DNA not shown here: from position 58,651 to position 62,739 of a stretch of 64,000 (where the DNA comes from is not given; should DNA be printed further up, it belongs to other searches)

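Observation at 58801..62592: Extracellular subtilase covalently fused to an AmpG/PAT-family MFS permease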

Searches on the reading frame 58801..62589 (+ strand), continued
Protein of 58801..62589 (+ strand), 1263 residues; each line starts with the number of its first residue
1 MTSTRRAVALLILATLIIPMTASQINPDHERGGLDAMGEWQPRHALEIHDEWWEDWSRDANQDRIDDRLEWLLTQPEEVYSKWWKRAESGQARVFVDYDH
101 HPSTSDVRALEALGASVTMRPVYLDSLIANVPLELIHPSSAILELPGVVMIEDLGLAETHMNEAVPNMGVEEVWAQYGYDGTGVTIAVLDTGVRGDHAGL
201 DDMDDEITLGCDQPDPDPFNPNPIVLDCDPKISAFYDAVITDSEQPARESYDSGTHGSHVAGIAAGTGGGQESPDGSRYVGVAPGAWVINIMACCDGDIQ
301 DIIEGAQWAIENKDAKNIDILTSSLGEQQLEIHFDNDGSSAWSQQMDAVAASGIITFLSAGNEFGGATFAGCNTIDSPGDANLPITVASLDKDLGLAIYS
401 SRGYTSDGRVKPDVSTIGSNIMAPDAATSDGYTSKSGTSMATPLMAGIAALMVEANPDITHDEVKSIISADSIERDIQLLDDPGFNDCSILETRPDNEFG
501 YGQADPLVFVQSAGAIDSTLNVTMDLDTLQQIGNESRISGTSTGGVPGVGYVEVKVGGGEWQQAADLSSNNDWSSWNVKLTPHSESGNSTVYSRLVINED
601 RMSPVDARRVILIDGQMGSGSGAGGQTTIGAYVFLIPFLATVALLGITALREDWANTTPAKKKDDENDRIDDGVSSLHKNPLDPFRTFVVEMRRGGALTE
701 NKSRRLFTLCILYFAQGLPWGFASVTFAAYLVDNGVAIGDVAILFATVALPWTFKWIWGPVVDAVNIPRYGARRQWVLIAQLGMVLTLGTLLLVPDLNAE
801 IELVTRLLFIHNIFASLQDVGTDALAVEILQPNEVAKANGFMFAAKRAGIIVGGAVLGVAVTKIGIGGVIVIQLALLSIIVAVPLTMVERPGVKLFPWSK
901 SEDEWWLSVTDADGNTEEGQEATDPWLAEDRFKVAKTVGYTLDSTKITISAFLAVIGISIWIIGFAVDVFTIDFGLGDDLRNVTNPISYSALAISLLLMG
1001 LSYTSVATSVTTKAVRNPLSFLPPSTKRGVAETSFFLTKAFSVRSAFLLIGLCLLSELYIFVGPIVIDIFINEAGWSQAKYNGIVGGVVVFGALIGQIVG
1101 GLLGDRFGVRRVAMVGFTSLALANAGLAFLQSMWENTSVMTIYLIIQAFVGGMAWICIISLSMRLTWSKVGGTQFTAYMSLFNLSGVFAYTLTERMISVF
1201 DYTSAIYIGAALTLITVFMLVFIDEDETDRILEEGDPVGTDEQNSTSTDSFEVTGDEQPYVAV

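Call 49: search_protein_families(library=pfam, proteins=[P0346, P0348, P0334, P0332, P0326], max_evalue=0.01)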
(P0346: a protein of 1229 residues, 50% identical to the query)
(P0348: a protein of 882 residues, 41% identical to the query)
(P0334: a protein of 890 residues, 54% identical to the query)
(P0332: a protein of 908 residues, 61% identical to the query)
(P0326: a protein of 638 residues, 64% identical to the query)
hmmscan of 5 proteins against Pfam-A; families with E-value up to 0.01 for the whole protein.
P0346 (1229 aa): 4 families
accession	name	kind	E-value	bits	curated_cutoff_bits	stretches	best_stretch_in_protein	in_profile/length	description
PF00082.27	Peptidase_S8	-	1.1e-44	153.3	21.8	1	182-505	1-288/288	Subtilase family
PF07690.21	MFS_1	-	2.7e-29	102.6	33.4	3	676-970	1-246/347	Major Facilitator Superfamily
PF03092.22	BT1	-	4.3e-12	45.9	22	1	683-863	1-177/432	BT1 family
PF13000.13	Acatn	-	3.4e-08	32.9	23.7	1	676-755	5-85/546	Acetyl-coenzyme A transporter 1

P0348 (882 aa): 2 families
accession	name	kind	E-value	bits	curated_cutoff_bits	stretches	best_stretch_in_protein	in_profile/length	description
PF07690.21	MFS_1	-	1.2e-28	100.4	33.4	2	667-846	3-181/347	Major Facilitator Superfamily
PF13000.13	Acatn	-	1.9e-13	50.3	23.7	1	317-448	4-152/546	Acetyl-coenzyme A transporter 1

P0334 (890 aa): 2 families
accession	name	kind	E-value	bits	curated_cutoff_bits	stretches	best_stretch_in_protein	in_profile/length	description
PF04389.22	Peptidase_M28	-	1.4e-17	64.5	21.3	1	101-340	1-173/193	Peptidase family M28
PF13000.13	Acatn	-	0.00022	20.4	23.7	1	477-526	36-85/546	Acetyl-coenzyme A transporter 1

P0332 (908 aa): 1 family
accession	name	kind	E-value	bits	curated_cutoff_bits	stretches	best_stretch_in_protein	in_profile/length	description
PF04389.22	Peptidase_M28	-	1.3e-17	64.6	21.3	1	127-368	1-175/193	Peptidase family M28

P0326 (638 aa): 3 families
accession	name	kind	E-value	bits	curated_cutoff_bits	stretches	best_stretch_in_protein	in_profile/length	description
PF07690.21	MFS_1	-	1e-24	87.6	33.4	1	218-588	2-346/347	Major Facilitator Superfamily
PF13000.13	Acatn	-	1.2e-14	54.2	23.7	1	216-361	4-166/546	Acetyl-coenzyme A transporter 1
PF03092.22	BT1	-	3.6e-14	52.8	22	1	224-441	1-213/432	BT1 family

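Call 57: list_cluster_members(proteins=[P0130, P0127, P0129, P0124, P0122, P0128, P0133, P0134, P0158, P0233])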
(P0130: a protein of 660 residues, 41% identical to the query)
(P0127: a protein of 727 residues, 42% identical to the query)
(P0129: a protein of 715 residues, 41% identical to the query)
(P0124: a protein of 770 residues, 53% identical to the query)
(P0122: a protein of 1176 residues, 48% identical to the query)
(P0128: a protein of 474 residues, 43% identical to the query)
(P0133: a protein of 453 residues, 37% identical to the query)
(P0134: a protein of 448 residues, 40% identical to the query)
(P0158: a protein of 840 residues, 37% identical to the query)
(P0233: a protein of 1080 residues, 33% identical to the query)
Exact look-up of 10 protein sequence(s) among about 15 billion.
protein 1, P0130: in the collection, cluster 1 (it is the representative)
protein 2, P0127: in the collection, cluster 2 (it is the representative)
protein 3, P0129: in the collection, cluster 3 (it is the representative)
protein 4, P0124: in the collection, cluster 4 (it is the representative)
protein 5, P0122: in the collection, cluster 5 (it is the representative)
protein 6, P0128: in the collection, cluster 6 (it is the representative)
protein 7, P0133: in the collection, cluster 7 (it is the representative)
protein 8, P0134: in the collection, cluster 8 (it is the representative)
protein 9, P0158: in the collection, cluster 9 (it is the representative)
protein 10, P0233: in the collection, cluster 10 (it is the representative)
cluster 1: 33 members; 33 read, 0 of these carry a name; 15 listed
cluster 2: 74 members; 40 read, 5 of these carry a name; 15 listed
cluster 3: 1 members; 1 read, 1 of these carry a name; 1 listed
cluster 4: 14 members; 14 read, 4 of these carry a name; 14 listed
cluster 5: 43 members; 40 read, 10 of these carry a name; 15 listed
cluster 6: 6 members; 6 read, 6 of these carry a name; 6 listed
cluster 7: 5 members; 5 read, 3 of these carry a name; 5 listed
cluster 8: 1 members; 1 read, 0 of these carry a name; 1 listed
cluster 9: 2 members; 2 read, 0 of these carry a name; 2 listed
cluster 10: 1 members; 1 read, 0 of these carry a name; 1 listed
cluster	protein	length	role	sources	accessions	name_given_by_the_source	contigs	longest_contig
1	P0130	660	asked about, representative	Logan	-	-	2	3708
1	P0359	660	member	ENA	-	-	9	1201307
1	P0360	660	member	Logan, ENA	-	-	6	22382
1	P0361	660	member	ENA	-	-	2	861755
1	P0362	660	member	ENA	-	-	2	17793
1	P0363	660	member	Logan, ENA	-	-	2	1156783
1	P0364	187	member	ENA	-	-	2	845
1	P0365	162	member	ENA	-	-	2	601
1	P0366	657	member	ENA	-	-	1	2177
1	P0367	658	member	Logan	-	-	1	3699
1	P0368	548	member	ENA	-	-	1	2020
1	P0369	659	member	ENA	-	-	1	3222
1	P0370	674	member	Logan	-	-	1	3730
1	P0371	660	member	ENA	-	-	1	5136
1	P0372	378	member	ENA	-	-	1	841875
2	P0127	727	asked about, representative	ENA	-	-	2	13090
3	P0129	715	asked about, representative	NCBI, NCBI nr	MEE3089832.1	MAG: MFS transporter [Candidatus Thermoplasmatota archaeon] | MFS transporter [Candidatus Thermoplasmatota archaeon]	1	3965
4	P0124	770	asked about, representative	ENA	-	-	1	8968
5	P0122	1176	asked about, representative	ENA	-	-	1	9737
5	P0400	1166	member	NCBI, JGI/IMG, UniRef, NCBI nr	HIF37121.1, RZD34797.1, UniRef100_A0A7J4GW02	MAG: hypothetical protein CXT75_09135 [Methanobacteriota archaeon] | MFS transporter n=1 Tax=Marine Group III euryarchaeote TaxID=2173149 ... | MAG: hypothetical protein CXT75_09135 [Euryarchaeota archaeon]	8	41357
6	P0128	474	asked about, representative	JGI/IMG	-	PAT family beta-lactamase induction signal transducer AmpG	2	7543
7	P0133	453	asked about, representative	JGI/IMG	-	PAT family beta-lactamase induction signal transducer AmpG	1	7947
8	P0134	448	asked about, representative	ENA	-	-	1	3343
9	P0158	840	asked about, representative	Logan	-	-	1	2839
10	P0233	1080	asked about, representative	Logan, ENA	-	-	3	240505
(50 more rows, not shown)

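Call 75: find_encoding_contigs(protein=P0126, flank=4000, max_places=3)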
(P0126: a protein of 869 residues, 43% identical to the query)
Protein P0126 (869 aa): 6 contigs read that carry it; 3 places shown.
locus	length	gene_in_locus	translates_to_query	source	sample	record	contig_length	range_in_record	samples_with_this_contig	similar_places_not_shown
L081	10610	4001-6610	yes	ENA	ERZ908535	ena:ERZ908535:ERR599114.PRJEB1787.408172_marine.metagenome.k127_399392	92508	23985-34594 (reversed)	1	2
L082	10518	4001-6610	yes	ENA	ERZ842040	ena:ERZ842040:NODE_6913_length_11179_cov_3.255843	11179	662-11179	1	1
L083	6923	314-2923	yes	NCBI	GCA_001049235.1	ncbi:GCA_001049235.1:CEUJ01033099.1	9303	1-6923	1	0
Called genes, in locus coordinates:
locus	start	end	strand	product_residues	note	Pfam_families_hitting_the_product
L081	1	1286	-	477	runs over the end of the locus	-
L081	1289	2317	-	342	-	PF00288:GHMP_kinases_N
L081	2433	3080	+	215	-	PF00483:NTP_transferase, PF12804:NTP_transf_3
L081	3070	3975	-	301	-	PF00753:Lactamase_B (weak), PF13483:Lactamase_B_3, PF12706:Lactamase_B_2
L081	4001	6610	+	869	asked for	PF04389:Peptidase_M28, PF07690:MFS_1, PF13000:Acatn (weak)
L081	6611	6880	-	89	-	PF00462:Glutaredoxin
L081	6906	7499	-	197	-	PF00561:Abhydrolase_1 (faint), PF02230:Abhydrolase_2, PF03959:FSH1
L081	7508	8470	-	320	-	-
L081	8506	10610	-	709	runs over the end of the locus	PF03030:H_PPase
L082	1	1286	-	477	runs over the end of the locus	-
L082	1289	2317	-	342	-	PF00288:GHMP_kinases_N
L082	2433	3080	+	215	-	PF00483:NTP_transferase, PF12804:NTP_transf_3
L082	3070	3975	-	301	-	PF00753:Lactamase_B (weak), PF13483:Lactamase_B_3, PF12706:Lactamase_B_2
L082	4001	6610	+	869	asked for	PF04389:Peptidase_M28, PF07690:MFS_1, PF13000:Acatn (weak)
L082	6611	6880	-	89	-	PF00462:Glutaredoxin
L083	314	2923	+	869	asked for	PF04389:Peptidase_M28, PF07690:MFS_1, PF13000:Acatn (weak)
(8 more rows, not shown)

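Call 76: find_encoding_contigs(protein=P0347, flank=4000, max_places=3)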
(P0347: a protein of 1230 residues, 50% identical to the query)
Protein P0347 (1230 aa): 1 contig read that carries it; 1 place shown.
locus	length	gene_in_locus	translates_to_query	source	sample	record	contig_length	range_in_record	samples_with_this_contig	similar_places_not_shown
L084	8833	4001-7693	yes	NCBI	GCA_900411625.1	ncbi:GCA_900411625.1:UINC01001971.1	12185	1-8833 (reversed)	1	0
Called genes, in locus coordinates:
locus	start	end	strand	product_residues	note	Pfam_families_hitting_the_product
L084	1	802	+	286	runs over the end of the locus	PF13489:Methyltransf_23 (weak), PF13847:Methyltransf_31 (weak), PF08241:Methyltransf_11, PF08242:Methyltransf_12, PF13649:Methyltransf_25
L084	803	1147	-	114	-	PF00885:DMRL_synthase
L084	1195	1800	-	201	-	PF00677:Lum_binding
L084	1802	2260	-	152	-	PF01467:CTP_transf_like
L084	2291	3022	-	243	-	PF00926:DHBP_synthase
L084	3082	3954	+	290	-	PF00288:GHMP_kinases_N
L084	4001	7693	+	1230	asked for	PF00082:Peptidase_S8, PF03092:BT1, PF07690:MFS_1, PF13000:Acatn, PF07690:MFS_1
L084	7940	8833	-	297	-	?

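Call 77: find_encoding_contigs(protein=P0130, flank=4000, max_places=2)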
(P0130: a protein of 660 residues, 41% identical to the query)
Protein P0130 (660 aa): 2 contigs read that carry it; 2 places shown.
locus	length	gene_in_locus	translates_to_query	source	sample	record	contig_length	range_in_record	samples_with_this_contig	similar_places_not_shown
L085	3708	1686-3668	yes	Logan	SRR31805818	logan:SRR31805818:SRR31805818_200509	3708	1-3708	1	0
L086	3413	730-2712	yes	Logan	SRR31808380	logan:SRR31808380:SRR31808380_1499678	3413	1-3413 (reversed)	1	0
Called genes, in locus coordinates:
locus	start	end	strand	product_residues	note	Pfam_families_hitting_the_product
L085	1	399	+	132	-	?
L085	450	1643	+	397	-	PF02771:Acyl-CoA_dh_N, PF02770:Acyl-CoA_dh_M, PF00441:Acyl-CoA_dh_1, PF08028:Acyl-CoA_dh_2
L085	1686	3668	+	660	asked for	PF00127:Copper-bind, PF03092:BT1, PF07690:MFS_1, PF13000:Acatn, PF13347:MFS_2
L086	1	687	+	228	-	?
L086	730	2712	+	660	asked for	PF00127:Copper-bind, PF03092:BT1, PF07690:MFS_1, PF13000:Acatn, PF13347:MFS_2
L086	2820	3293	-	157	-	PF12917:YfbR-like (faint), PF13023:HD_3, PF01966:HD (weak)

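Call 78: find_encoding_contigs(protein=P0349, flank=4000, max_places=2)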
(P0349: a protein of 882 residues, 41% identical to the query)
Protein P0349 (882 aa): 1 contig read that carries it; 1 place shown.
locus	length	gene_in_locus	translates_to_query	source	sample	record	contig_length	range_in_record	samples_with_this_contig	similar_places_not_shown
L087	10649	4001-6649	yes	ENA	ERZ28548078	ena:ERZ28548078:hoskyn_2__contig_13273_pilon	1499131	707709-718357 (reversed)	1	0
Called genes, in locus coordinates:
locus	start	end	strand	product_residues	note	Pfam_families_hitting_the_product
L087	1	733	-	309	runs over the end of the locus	PF00890:FAD_binding_2 (faint), PF03486:HI0933_like (faint), PF07992:Pyr_redox_2, PF13738:Pyr_redox_3, PF00070:Pyr_redox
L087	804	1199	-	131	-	PF00885:DMRL_synthase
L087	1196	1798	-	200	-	PF00677:Lum_binding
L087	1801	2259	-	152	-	PF01467:CTP_transf_like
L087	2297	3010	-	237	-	PF00926:DHBP_synthase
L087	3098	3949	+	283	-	PF00288:GHMP_kinases_N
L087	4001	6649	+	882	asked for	PF07690:MFS_1, PF13000:Acatn, PF07690:MFS_1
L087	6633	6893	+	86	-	PF00462:Glutaredoxin, PF13417:GST_N_3, PF13409:GST_N_2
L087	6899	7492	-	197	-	PF00561:Abhydrolase_1, PF02230:Abhydrolase_2, PF03959:FSH1 (weak), PF12146:Hydrolase_4 (faint), PF12697:Abhydrolase_6 (weak)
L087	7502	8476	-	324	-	-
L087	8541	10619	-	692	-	PF03030:H_PPase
